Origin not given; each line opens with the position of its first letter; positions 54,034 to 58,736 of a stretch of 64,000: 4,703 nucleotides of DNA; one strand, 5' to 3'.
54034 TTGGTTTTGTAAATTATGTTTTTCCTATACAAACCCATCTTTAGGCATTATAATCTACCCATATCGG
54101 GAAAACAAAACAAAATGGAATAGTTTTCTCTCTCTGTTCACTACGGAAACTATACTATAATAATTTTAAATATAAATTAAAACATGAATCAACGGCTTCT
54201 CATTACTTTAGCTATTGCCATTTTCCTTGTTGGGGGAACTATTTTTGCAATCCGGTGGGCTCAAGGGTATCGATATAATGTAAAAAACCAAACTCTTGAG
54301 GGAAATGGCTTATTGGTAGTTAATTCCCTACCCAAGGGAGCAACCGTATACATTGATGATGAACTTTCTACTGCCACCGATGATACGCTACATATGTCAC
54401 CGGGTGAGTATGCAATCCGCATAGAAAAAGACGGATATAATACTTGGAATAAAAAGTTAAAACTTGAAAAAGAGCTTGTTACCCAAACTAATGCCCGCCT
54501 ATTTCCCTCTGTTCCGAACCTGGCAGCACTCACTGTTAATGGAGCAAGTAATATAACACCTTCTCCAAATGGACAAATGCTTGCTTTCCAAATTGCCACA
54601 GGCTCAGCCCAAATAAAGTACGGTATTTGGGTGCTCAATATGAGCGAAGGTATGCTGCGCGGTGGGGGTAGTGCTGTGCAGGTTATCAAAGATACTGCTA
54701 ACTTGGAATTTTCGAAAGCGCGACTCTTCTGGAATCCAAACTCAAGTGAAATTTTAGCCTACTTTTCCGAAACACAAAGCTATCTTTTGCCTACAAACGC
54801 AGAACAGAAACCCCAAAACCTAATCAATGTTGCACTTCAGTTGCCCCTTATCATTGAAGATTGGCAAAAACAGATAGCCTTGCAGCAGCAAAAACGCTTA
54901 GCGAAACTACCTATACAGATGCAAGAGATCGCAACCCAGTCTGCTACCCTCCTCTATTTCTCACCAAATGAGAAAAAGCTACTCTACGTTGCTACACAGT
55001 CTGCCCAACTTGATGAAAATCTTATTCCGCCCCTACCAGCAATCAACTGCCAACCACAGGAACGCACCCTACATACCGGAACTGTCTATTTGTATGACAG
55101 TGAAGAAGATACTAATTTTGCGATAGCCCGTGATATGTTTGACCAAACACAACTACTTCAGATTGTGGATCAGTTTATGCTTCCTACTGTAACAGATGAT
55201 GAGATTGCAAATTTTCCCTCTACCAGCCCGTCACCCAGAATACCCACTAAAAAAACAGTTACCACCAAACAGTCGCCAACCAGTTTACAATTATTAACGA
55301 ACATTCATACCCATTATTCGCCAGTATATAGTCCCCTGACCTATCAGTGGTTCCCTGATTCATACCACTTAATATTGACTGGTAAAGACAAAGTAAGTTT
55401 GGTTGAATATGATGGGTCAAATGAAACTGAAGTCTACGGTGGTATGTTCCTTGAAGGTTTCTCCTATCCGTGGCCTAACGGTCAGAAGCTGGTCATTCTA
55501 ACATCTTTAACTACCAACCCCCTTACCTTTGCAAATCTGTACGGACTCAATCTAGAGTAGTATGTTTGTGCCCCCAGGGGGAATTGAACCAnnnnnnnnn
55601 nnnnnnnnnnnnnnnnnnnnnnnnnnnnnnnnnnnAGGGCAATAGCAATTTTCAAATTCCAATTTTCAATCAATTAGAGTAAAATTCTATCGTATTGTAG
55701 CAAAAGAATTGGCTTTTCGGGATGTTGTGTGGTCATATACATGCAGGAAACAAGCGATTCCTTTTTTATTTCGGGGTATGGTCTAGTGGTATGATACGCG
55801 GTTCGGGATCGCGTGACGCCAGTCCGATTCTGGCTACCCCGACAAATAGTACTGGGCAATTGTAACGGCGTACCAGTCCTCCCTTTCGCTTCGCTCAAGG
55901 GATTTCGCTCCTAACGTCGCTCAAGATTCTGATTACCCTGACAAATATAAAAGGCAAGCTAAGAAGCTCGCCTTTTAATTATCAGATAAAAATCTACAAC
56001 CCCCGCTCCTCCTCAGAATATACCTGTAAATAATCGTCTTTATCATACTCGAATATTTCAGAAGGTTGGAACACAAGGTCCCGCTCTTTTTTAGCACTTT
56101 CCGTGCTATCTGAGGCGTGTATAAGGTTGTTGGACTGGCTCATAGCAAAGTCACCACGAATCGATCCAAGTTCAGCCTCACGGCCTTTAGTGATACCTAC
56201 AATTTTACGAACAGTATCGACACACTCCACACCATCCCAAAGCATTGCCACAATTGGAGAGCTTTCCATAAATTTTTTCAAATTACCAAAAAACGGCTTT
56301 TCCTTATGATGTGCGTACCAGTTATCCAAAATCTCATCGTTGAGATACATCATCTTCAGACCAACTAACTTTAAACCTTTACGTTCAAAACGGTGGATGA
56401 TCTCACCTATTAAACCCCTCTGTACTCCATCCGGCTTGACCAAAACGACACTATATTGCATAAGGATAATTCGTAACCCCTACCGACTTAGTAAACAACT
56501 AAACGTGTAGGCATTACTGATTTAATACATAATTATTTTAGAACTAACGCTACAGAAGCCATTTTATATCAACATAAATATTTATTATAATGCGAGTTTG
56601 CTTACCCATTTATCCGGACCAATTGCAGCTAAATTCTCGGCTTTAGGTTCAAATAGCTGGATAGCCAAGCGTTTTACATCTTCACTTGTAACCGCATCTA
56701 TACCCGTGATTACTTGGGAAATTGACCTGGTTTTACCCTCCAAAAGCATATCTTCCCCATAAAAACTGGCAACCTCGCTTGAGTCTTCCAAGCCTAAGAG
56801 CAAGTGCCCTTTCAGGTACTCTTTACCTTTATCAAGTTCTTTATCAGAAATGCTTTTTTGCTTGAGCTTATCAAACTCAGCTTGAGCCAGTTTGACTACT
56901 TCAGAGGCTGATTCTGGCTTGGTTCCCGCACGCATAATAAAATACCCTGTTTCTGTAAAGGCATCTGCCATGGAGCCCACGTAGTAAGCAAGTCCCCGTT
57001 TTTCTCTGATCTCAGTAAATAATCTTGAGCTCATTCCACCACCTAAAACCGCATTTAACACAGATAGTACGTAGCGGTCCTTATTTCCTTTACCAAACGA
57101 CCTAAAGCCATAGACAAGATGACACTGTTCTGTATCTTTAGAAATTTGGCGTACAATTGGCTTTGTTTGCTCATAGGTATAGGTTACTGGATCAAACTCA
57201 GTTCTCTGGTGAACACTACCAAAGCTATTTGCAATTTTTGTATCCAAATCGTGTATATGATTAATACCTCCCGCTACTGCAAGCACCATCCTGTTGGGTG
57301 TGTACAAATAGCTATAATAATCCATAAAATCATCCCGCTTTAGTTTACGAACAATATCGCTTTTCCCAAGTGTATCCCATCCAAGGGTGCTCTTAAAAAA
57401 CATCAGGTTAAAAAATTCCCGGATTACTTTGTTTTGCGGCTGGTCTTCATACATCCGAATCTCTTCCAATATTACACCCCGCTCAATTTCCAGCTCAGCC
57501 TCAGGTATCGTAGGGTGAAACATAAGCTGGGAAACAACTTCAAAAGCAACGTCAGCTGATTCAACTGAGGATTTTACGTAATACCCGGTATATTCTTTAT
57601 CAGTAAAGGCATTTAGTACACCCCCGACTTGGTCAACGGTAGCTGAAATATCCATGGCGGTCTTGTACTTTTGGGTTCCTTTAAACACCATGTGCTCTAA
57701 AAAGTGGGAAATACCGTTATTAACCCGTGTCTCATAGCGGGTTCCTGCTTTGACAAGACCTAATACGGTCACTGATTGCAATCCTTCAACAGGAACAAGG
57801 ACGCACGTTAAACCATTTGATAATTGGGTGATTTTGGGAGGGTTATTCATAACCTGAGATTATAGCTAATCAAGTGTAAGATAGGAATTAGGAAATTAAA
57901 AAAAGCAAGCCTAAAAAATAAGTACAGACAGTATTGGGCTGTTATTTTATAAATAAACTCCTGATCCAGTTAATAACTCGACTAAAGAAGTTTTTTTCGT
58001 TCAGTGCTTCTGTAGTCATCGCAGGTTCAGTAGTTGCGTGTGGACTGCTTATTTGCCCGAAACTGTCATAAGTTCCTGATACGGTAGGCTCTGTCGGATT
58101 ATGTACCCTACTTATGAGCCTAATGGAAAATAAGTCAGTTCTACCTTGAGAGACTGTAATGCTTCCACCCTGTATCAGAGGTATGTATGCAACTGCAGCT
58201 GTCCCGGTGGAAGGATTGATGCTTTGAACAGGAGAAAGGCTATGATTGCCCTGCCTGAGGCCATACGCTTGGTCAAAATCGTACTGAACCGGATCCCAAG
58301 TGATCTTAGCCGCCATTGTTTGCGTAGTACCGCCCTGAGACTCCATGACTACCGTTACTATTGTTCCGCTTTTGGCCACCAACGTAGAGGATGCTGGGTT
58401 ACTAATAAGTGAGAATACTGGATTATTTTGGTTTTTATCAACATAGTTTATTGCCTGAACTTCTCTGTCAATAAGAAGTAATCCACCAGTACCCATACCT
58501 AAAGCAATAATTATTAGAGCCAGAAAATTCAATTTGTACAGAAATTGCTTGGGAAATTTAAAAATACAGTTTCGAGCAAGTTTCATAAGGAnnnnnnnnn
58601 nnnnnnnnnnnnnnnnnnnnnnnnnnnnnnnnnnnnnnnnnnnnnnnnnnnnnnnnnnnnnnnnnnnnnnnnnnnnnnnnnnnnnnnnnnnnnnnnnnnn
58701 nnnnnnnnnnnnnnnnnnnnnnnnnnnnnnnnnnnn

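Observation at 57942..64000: Five-gene minus-strand cluster of surface proteins sharing a cohesin-like module, three ending in single dockerin-like Ca-binding loops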

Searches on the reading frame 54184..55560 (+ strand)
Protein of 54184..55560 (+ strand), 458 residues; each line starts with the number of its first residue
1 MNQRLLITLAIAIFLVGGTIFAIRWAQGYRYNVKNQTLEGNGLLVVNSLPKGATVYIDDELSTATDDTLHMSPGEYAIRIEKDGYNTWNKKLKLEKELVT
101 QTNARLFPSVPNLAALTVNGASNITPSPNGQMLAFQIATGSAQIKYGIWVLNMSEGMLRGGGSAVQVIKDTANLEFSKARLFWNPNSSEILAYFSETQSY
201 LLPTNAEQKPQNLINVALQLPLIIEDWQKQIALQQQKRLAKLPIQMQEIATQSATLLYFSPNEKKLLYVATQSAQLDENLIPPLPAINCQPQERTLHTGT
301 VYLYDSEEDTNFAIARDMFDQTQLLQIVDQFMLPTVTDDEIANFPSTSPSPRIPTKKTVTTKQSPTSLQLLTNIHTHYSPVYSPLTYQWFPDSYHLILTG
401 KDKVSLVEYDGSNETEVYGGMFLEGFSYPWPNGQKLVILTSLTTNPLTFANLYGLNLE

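Call 29: search_protein_families(library=pfam, proteins=[window:54184-55560:+], max_evalue=0.001)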
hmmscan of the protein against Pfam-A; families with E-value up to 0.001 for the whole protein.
window:54184-55560:+ (458 aa): 1 family
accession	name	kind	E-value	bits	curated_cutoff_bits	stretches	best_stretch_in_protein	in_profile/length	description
PF08308.17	PEGA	-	4.4e-12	46.2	20.8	1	42-106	2-67/71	PEGA domain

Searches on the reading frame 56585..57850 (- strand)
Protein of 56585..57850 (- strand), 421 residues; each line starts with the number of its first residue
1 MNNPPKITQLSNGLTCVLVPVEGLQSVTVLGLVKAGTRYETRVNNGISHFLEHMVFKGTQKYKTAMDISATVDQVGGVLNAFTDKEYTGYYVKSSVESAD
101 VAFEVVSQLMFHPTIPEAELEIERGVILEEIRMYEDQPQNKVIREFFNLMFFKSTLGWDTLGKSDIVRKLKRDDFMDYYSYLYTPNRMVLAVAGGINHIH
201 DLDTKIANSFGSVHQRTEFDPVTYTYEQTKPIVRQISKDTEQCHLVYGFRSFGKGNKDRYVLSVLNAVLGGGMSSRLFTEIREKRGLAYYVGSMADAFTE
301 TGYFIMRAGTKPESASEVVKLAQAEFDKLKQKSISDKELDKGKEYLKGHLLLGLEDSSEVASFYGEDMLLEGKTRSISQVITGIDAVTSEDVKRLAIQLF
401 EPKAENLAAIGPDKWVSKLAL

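Call 62: find_related_loci(query=window:56585-57850:-, collection=genome_contigs, flank=10000)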
Query window:56585-57850:- (421 aa) in genome_contigs; peptide patterns used: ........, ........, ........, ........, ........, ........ (x = any residue, [..] = any of these).
144 stretches matched a pattern; 5 encode a relative of the query (tblastn E <= 1e-3); 5 distinct loci.
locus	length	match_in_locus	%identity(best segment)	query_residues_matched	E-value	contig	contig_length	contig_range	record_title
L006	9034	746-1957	44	6-414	9e-103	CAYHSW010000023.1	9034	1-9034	MAG TPA_asm: uncultured Gammaproteobacteria bacterium isolate ERP119705_co14_252 genome assembly, contig: NODE_11525_len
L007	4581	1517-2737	36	6-418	1e-69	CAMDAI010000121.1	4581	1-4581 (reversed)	MAG: Rickettsia typhi isolate ME-21oct19-62 genome assembly, contig: ME-21oct19-C37855, whole genome shotgun sequence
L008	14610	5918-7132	25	10-413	2e-29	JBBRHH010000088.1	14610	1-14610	MAG: Tepidisphaerales bacterium isolate Co_metawrap_2693 Cmw_2693_k141_2853388_length_14610_cov_8.0000, whole genome sho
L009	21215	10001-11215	24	9-414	2e-25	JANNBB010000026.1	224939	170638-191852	MAG: Bacteroidota bacterium isolate OTE_78_metabat_381 OTE_78_k141_3282255, whole genome shotgun sequence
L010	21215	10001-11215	25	10-413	2e-30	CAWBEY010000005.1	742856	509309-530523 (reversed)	MAG: uncultured Phycisphaerales bacterium isolate MFD01213.bin.2.196 genome assembly, contig: contig_3287, whole genome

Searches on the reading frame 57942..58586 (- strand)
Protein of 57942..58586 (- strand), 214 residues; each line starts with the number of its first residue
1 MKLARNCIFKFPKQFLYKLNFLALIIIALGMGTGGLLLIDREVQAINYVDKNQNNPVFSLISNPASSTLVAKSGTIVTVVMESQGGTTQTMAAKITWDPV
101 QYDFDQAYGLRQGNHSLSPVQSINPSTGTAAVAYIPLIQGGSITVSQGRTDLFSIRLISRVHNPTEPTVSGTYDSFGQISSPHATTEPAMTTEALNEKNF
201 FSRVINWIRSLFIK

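Call 6: search_protein_families(library=pfam, proteins=[window:57942-58586:-], max_evalue=1)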
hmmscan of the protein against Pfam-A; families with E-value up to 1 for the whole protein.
window:57942-58586:- (214 aa): 0 families

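Call 11: find_homologous_proteins(query=window:57942-58586:-, max_evalue=0.001)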
Query window:57942-58586:- (214 aa): 1 proteins with E <= 0.001 among 194 candidates.
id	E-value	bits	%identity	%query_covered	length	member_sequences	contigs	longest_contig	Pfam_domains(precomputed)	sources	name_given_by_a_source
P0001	1.1e-114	399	100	86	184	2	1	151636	-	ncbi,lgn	-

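Call 14: find_encoding_contigs(protein=P0001, flank=10000, max_places=4)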
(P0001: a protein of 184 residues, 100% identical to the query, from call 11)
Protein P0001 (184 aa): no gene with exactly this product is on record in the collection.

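Call 81: search_protein_families(library=ncbifam, proteins=[window:57942-58586:-], max_evalue=0.1)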
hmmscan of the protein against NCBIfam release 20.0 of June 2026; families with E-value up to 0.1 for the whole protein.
window:57942-58586:- (214 aa): 0 families

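Call 94: find_encoding_contigs(protein=P0010, flank=10000, max_places=3)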
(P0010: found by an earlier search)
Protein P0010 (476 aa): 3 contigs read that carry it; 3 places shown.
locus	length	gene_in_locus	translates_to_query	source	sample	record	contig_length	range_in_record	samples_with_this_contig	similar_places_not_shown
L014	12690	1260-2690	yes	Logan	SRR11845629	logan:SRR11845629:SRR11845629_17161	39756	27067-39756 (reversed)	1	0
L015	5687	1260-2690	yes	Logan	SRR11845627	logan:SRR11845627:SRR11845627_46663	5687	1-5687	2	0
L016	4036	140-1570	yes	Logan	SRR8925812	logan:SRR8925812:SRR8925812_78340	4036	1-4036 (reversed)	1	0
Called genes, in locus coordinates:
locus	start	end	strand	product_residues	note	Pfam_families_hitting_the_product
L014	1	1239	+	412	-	?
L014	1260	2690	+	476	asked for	PF00041:fn3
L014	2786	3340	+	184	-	-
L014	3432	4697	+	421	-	PF00675:Peptidase_M16, PF05193:Peptidase_M16_C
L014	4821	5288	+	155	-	PF00334:NDK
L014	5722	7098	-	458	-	PF08308:PEGA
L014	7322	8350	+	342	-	PF06723:MreB_Mbl, PF00022:Actin (faint), PF00012:HSP70 (weak), PF14450:FtsA (weak)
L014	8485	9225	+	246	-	PF24391:HD-CE (weak), PF01966:HD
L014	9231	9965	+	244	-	PF03808:Glyco_tran_WecG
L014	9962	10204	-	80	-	PF12728:HTH_17, PF00376:MerR, PF13411:MerR_1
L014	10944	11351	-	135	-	PF16320:Ribosomal_L12_N, PF00542:Ribosomal_L12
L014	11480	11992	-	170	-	PF00466:Ribosomal_L10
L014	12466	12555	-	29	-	-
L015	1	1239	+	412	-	?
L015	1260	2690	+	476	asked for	PF00041:fn3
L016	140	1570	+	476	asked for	PF00041:fn3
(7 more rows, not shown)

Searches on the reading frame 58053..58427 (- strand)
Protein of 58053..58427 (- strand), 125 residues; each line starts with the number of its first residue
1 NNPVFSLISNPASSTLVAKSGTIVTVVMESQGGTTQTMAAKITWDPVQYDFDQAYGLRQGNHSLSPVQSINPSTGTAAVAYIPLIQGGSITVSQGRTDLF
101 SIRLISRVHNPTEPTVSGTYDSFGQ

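Call 17: search_protein_families(library=pfam, proteins=[window:58053-58427:-], max_evalue=10)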
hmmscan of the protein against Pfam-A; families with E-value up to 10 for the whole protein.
seq(125 aa): 0 families

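Call 18: search_solved_structures(query=A1, max_evalue=10, show_alignments=3)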
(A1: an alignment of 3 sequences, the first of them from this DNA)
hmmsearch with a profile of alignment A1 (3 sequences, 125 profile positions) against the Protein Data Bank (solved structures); distinct sequences matched with E-value up to 10: 0.

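Call 20: find_related_loci(query=A1, collection=genome_contigs, flank=10000)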
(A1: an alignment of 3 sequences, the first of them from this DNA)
Query A1 (125 aa) in genome_contigs; peptide patterns used: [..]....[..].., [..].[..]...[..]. (x = any residue, [..] = any of these).
64 stretches matched a pattern, but none encodes a relative of the query by tblastn (E <= 1e-3).

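Call 21: search_protein_representatives(alignment_id=A1)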
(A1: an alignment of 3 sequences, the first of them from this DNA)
Query: 3 sequences, 125 profile positions. Proteins with E-value up to 0.001 (for the whole library): 4; up to 1e-10: 4; up to 1e-30: 3. The best 4 are listed.
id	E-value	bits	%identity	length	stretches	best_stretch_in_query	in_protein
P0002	7.8e-139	471.8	-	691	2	2-124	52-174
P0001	2.5e-66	237.6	-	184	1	1-125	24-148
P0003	2.0e-52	192.7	-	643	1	4-124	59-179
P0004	2.0e-17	79.6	-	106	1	56-120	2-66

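Call 34: find_encoding_contigs(protein=P0003, flank=10000, max_places=4)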
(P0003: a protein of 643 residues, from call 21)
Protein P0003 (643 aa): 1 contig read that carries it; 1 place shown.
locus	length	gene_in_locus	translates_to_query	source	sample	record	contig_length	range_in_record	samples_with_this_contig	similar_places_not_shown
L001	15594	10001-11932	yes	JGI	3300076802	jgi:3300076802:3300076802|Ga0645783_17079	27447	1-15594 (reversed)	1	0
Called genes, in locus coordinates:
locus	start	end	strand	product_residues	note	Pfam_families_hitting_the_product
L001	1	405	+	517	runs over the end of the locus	PF00750:tRNA-synt_1d, PF05746:DALR_1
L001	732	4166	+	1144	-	PF27506:EGF_ATRAID_C (faint)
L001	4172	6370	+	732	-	PF07705:CARDB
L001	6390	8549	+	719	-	-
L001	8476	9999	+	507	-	-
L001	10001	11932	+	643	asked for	PF00041:fn3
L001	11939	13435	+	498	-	-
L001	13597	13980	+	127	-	-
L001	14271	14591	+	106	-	-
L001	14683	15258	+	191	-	PF00675:Peptidase_M16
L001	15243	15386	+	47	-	-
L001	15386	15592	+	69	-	?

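Call 46: search_protein_families(library=pfam, proteins=[L001:11939-13435:+, L001:732-4166:+], max_evalue=1)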
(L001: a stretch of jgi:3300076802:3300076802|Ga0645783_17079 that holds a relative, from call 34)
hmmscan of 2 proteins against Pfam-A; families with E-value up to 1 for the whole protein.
L001:11939-13435:+ (498 aa): 0 families

L001:732-4166:+ (1144 aa): 3 families
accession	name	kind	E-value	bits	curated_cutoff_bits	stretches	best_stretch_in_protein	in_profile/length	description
PF12946.13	EGF_MSP1_1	-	3.6e-05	24.1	27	2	197-233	2-37/37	MSP1 EGF domain 1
PF12947.13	EGF_3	-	0.0033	18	28.5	1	159-187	6-33/36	EGF domain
PF22838.1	COMMD8_HN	-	0.13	13.1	27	0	836-865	10-39/90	COMMD8, helical N-terminal domain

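Call 81: search_protein_families(library=ncbifam, proteins=[L001:11939-13435:+, L001:732-4166:+], max_evalue=0.1)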
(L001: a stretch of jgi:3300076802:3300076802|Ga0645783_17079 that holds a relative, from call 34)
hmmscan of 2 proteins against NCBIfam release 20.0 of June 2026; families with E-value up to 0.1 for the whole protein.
L001:11939-13435:+ (498 aa): 0 families

L001:732-4166:+ (1144 aa): 1 family
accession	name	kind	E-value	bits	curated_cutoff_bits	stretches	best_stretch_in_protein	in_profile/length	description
NF041540.1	dockerin_GC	domain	0.012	16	29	1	1090-1132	12-56/67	GC-type dockerin domain-anchored protein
